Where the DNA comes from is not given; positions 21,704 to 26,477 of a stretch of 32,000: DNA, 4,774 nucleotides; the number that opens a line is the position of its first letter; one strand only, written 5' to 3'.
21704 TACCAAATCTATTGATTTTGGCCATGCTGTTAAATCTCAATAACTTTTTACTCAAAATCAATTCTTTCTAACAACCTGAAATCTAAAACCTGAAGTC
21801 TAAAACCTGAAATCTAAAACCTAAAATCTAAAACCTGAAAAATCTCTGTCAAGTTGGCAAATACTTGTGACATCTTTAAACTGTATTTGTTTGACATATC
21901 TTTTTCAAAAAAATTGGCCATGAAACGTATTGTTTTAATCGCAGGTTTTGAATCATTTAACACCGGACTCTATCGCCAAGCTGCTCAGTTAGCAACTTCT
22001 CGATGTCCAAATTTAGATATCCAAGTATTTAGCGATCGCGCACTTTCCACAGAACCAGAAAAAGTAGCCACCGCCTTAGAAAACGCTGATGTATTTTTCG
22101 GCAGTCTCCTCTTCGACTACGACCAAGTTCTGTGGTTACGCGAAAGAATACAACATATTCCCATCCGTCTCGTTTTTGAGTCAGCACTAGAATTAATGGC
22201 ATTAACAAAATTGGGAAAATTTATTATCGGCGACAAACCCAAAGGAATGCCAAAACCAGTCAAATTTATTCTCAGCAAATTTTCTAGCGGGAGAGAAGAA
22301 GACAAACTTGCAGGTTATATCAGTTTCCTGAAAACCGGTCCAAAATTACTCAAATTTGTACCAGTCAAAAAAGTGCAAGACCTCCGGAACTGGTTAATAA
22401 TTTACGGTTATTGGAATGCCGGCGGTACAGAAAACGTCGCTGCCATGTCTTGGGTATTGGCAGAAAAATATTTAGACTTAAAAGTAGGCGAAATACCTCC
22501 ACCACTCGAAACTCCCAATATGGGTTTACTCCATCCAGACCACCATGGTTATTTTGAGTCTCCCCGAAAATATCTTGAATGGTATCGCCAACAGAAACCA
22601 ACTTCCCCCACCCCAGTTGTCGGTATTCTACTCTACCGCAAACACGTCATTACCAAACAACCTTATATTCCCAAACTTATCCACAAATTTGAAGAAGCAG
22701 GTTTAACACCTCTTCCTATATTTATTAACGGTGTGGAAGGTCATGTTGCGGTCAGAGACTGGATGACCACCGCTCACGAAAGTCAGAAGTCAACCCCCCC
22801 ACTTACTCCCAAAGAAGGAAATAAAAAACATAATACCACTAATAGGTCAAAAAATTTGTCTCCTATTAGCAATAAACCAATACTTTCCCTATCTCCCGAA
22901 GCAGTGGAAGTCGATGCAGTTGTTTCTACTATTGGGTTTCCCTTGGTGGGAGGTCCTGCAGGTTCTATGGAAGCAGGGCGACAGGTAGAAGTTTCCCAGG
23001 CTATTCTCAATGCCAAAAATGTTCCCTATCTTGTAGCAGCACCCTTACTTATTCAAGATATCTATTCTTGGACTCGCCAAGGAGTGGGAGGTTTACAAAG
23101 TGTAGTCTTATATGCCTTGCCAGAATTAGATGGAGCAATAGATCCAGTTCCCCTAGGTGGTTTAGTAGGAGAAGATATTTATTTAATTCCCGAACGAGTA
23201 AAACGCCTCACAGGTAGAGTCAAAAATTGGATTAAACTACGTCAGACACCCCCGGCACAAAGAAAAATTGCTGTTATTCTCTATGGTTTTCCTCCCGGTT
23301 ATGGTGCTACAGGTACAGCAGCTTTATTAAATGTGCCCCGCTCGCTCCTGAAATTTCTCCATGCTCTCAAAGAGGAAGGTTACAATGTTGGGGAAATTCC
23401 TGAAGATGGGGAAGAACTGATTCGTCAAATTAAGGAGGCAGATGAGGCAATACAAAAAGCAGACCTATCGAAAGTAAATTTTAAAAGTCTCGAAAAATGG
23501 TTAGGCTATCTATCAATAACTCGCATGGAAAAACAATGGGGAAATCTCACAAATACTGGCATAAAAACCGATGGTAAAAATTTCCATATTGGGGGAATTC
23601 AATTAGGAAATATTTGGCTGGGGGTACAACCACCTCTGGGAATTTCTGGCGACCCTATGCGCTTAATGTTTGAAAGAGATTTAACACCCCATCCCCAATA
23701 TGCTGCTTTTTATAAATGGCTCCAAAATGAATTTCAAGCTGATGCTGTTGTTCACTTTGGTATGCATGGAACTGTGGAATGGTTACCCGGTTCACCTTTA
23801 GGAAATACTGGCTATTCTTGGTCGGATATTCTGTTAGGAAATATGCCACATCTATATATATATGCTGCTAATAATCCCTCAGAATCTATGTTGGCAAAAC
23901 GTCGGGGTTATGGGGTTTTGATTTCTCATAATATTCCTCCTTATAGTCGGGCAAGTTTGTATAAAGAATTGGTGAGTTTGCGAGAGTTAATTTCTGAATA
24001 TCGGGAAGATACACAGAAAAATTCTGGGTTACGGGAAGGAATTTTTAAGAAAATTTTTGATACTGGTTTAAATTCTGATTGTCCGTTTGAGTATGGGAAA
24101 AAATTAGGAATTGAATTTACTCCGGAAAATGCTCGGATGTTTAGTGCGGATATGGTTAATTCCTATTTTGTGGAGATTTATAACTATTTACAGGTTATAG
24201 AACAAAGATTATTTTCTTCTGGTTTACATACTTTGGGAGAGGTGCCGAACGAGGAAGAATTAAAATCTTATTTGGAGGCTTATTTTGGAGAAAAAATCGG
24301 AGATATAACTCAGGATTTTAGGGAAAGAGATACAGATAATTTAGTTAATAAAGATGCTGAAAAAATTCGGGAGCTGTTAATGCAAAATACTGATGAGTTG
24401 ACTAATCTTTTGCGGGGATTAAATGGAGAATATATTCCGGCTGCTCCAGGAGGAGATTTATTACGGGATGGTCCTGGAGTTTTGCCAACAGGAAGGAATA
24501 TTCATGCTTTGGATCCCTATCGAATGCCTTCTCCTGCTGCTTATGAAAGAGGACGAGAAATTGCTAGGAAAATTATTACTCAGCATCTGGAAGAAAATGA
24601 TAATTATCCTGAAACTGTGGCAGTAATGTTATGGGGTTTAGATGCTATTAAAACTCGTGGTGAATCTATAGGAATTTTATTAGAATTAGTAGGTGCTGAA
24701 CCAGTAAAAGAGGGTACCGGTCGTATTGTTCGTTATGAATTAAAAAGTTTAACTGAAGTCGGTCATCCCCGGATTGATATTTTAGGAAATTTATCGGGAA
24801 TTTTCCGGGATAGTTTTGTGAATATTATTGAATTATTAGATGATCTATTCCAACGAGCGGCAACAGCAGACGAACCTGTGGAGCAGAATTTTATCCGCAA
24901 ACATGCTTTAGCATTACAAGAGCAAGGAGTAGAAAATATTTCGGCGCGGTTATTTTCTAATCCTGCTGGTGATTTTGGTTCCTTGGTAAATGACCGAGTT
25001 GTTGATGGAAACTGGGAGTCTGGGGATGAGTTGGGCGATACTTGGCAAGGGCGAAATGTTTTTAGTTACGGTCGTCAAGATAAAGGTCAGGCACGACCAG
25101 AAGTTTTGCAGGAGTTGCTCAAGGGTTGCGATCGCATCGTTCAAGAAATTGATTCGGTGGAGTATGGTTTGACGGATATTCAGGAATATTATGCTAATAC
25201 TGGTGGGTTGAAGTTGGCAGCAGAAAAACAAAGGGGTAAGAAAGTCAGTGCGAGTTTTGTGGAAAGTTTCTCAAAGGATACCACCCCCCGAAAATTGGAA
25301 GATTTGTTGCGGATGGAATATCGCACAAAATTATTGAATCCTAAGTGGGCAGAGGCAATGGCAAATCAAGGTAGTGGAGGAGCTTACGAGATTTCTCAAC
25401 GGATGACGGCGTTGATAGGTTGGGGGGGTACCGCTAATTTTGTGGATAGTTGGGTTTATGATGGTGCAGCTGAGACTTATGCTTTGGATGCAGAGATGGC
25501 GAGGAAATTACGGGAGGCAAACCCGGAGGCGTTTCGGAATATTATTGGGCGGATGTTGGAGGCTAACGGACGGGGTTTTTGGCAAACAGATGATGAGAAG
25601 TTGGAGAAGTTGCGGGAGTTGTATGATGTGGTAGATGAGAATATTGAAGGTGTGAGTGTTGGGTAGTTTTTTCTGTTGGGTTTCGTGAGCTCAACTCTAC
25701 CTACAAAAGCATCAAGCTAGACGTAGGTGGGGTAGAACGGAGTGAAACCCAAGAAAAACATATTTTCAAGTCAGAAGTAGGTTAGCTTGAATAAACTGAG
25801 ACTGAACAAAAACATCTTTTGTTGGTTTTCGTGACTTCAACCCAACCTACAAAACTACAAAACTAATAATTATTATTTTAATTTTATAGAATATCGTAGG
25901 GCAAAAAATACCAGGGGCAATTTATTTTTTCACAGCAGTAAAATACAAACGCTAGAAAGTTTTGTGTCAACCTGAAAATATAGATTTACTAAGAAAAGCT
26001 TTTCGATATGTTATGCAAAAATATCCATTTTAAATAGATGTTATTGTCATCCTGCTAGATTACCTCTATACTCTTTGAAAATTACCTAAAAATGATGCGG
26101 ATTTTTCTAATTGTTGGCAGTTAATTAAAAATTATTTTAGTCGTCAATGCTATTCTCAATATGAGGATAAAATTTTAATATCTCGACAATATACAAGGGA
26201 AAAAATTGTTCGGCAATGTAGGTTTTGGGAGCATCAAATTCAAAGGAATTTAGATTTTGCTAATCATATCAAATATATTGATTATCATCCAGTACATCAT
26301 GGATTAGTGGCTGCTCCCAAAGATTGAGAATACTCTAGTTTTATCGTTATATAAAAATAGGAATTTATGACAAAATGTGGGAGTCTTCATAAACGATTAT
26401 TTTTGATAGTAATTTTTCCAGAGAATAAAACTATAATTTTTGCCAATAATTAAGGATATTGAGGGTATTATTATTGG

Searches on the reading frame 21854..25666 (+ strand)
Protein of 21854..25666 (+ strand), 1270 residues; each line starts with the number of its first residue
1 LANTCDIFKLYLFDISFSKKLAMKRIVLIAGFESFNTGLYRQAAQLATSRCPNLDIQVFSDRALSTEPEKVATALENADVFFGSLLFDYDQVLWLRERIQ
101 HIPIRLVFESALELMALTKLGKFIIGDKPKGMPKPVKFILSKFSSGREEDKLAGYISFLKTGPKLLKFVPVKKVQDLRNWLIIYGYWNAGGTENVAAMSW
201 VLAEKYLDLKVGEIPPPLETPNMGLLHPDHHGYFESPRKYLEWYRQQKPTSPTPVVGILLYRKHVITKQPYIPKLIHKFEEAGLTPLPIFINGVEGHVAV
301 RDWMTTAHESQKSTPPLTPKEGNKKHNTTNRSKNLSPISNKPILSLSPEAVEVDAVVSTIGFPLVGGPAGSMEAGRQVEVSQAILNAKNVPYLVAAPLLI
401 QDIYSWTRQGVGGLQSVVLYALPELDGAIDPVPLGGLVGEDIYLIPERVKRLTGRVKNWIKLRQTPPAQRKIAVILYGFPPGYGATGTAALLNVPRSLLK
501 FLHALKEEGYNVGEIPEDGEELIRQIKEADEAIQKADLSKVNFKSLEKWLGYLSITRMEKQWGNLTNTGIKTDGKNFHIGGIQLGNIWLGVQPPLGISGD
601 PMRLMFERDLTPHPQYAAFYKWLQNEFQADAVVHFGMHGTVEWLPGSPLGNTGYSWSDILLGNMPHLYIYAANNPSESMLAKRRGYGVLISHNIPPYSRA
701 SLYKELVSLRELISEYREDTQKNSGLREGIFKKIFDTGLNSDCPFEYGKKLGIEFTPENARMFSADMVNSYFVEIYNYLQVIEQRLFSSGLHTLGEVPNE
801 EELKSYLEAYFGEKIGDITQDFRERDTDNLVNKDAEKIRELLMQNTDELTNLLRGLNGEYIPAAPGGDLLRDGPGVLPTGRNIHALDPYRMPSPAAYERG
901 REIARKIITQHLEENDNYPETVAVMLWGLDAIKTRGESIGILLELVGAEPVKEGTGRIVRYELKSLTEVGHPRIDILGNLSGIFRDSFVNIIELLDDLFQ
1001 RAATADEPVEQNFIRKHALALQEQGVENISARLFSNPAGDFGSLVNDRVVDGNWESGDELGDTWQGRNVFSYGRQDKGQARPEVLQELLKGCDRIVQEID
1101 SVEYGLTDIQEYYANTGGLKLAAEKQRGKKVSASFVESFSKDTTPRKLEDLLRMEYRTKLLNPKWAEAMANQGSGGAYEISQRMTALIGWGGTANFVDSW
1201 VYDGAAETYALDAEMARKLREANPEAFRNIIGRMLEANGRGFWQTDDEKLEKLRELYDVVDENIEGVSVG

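Call 20: search_protein_families(library=pfam, proteins=[window:21854-25666:+], max_evalue=0.001)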
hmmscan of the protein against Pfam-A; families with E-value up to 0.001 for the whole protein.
window:21854-25666:+ (1270 aa): 2 families
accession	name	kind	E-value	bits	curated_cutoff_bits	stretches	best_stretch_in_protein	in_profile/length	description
PF02514.21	CobN-Mg_chel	-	0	1096.7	24.5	2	185-815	2-608/1090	CobN/Magnesium Chelatase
PF11965.13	DUF3479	-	2.6e-49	167.9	27.4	1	25-181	1-159/159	Domain of unknown function (DUF3479)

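Call 61: search_protein_families(library=ncbifam, proteins=[window:21854-25666:+], max_evalue=0.1)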
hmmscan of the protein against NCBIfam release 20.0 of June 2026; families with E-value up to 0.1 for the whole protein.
window:21854-25666:+ (1270 aa): 9 families
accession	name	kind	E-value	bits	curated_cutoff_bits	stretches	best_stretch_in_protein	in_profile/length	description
TIGR02025.1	BchH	equivalog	0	1570.1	829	1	24-1267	1-1271/1271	magnesium chelatase subunit H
NF009140.0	PRK12493.1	equivalog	9.7e-302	1004.3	1300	2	20-808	15-765/1313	magnesium chelatase subunit H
NF009942.0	PRK13405.1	equivalog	9.9e-247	821.7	1166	2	351-1269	304-1243/1245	magnesium chelatase subunit H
NF004646.0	PRK05989.2-4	equivalog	3.8e-173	577.8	1468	3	837-1265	806-1241/1277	cobaltochelatase subunit CobN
TIGR02257.1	cobalto_cobN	equivalog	6.5e-160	534.4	822.05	3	826-1258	791-1222/1226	cobaltochelatase subunit CobN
NF004644.0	PRK05989.2-2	equivalog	7e-141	471.4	1248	2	183-807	122-689/1289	cobaltochelatase subunit CobN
NF004643.0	PRK05989.2-1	equivalog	2.4e-140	469.5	1926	1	353-1266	217-1159/1184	cobaltochelatase subunit CobN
NF008973.0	PRK12321.1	equivalog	7.9e-128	427.9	1235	2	446-1250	350-1094/1105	cobaltochelatase subunit CobN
NF004645.0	PRK05989.2-3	equivalog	6.9e-113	378.3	1619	3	833-1257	979-1430/1597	cobaltochelatase subunit CobN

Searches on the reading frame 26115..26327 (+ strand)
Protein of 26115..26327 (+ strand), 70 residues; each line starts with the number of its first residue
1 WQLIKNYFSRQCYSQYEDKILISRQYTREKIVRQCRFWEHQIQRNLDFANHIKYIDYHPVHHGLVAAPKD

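Call 60: search_protein_families(library=pfam, proteins=[window:26115-26327:+], max_evalue=10)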
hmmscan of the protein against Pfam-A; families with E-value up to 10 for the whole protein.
window:26115-26327:+ (70 aa): 2 families
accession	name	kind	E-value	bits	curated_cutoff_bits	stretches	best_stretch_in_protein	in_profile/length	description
PF08640.17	U3_assoc_6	-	0.0076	16.6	24.7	1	14-57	9-52/85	U3 small nucleolar RNA-associated protein 6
PF21956.1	DUF6922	-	2.4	8.1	27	0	15-33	32-50/52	Family of unknown function (DUF6922)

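Call 61: search_protein_families(library=ncbifam, proteins=[window:26115-26327:+], max_evalue=0.1)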
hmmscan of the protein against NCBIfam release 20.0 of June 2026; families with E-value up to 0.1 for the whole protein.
window:26115-26327:+ (70 aa): 1 family
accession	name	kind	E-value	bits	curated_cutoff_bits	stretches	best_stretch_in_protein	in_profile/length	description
NF047646.1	REP_Tyr_transpos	equivalog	4.2e-15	55.9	80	1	1-70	76-142/146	REP-associated tyrosine transposase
